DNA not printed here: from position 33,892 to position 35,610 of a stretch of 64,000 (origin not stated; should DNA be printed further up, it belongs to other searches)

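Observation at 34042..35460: PurC-PurE fusion (animal PAICS-like domain order) in an archaeon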

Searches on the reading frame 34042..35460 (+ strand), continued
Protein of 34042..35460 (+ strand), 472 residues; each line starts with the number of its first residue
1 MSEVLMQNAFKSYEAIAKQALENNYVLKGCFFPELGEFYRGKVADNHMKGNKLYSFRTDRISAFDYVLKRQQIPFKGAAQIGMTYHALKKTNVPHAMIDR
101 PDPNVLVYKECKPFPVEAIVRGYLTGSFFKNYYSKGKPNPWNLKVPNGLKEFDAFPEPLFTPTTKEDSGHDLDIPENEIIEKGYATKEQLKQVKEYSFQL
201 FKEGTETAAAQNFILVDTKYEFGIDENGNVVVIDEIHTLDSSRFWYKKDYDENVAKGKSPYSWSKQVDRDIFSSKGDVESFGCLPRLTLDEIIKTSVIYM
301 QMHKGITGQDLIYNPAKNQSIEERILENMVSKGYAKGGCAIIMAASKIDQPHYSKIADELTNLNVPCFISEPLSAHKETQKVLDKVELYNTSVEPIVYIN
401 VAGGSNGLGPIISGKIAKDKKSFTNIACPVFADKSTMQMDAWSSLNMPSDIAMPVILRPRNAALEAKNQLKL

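Call 72: list_cluster_members(proteins=[P0018, P0142, P0172, P0173, P0191, P0256, P0266, P0133, P0136, P0004])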
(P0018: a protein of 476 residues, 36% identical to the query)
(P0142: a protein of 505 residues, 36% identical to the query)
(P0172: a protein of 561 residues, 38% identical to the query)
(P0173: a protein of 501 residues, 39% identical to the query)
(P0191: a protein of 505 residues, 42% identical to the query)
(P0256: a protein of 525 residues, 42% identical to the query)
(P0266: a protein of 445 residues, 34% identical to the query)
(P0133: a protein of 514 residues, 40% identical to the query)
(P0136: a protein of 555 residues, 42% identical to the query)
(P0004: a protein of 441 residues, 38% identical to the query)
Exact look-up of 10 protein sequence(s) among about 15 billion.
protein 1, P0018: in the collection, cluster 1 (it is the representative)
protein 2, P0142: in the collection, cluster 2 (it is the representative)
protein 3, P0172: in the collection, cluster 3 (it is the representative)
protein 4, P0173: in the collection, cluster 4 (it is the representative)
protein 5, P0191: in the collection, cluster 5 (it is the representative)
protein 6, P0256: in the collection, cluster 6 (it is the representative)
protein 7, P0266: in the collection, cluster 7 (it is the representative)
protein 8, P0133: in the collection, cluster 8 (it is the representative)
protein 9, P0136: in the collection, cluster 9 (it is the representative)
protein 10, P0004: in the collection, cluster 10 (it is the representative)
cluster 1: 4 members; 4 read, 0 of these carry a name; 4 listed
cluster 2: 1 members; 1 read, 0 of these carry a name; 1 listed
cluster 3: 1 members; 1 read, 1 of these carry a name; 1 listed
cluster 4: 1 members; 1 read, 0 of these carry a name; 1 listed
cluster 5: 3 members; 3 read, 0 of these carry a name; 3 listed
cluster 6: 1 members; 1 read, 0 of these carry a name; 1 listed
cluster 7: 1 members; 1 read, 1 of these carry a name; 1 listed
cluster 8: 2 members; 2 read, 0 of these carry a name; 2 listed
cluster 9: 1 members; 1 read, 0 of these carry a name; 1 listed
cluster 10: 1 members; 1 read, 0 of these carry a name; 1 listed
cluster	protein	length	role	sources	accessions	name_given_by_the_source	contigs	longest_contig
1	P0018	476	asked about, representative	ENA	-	-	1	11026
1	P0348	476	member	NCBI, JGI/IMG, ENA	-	-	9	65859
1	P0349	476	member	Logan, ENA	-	-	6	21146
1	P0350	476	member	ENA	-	-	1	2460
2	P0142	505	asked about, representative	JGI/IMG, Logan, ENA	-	-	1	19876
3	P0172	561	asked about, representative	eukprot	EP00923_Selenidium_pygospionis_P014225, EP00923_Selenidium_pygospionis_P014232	GHVN01024444.1.p1 GENE.GHVN01024444.1~~GHVN01024444.1.p1 ORF type:complete len:562 ...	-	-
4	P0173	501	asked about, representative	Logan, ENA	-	-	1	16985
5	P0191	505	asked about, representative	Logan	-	-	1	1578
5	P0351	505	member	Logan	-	-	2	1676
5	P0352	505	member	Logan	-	-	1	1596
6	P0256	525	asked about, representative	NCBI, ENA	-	-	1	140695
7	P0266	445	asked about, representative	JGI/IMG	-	phosphoribosylaminoimidazole-succinocarboxamide synthase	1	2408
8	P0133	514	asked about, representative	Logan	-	-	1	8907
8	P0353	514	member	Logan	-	-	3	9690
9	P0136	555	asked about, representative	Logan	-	-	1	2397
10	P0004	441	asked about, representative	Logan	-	-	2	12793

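Call 76: search_dna_similar(query=window:34042-35457:+, collection=phages, mode=protein, max_rows=8)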
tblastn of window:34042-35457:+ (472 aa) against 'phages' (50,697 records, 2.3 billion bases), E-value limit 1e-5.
Records with a match: 12; places in all: 12; records where one place covers at least 80% of the query: 0.
Best place of each record, by identity: <60% 12.
By first word of the organism name: Bacteriophage 8; Acinetobacter 2; uncultured 1; Mollyvirus 1.
By host as written in the record: - 12.
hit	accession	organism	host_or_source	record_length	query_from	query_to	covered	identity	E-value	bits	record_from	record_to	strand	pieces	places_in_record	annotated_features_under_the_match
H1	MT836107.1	Bacteriophage sp.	human fecal samples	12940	32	330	63%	41.4%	4e-53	198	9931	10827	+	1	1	record has no annotation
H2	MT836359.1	Bacteriophage sp.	human fecal samples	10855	24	325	64%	37.8%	4e-49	186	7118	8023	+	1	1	record has no annotation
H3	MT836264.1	Bacteriophage sp.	human fecal samples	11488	39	329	62%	39.0%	1e-46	179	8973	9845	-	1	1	record has no annotation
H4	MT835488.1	Bacteriophage sp.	human fecal samples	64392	34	323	61%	36.0%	5e-38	154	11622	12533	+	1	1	record has no annotation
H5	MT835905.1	Bacteriophage sp.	human fecal samples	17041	14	311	63%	33.3%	2e-30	131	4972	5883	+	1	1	record has no annotation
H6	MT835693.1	Bacteriophage sp.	human fecal samples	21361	30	311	60%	33.6%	3e-31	133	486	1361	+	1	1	record has no annotation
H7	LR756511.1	uncultured phage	metagenomic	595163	40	318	59%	33.1%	3e-26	118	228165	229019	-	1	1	record has no annotation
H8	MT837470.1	Bacteriophage sp.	human fecal samples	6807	32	238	44%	44.5%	1e-39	158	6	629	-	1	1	record has no annotation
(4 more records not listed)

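Call 77: search_dna_similar(query=window:34042-35457:+, collection=plasmids, mode=protein, max_rows=8)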
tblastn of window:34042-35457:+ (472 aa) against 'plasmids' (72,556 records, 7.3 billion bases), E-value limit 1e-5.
Records with a match: 38; places in all: 38; records where one place covers at least 80% of the query: 0.
Best place of each record, by identity: <60% 38.
By first word of the organism name: Azospirillum 12; Acinetobacter 5; Saprospira 3; Neisseria 2; Proteus 2; Phocaeicola 1; Bacteroides 1; Prevotella 1; Parabacteroides 1; Rhizobium 1; and 9 more.
By predicted mobility (MOB-suite, as given by PLSDB): non-mobilizable 29; mobilizable 7; conjugative 2.
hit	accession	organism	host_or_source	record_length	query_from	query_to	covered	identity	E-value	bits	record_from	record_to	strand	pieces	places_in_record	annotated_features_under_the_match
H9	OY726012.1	Phocaeicola massiliensis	-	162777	32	370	72%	39.0%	3e-53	200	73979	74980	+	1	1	none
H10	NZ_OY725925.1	Bacteroides finegoldii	-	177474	32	331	64%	41.0%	3e-52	197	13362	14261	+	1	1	phosphoribosylaminoimidazolesuccinocarboxamide synthase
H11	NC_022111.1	Prevotella sp. oral taxon 299 str. F0039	Homo sapiens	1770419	8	329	68%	36.5%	1e-48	186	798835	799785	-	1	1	none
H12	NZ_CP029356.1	Azospirillum thermophilum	cell culture,hot spring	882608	16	330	67%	37.3%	6e-53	199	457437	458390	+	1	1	phosphoribosylaminoimidazolesuccinocarboxamide synthase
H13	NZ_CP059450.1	Azospirillum brasilense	Prokaryotes,soil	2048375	26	329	64%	38.6%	2e-54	204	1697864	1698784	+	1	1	none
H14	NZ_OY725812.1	Parabacteroides distasonis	-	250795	32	332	64%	39.0%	4e-49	188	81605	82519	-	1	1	phosphoribosylaminoimidazolesuccinocarboxamide synthase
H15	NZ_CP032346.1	Azospirillum brasilense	soil sample,Agricultural field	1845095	26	330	65%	38.1%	3e-54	203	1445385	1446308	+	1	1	record has no annotation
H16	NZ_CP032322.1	Azospirillum argentinense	soil sample,Agricultural field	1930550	26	329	64%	38.3%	4e-54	202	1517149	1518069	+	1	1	record has no annotation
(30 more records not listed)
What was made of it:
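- Tried and rejected: No fused copy was found in the phage or plasmid collections, only PurC-length matches (calls 76, 77).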
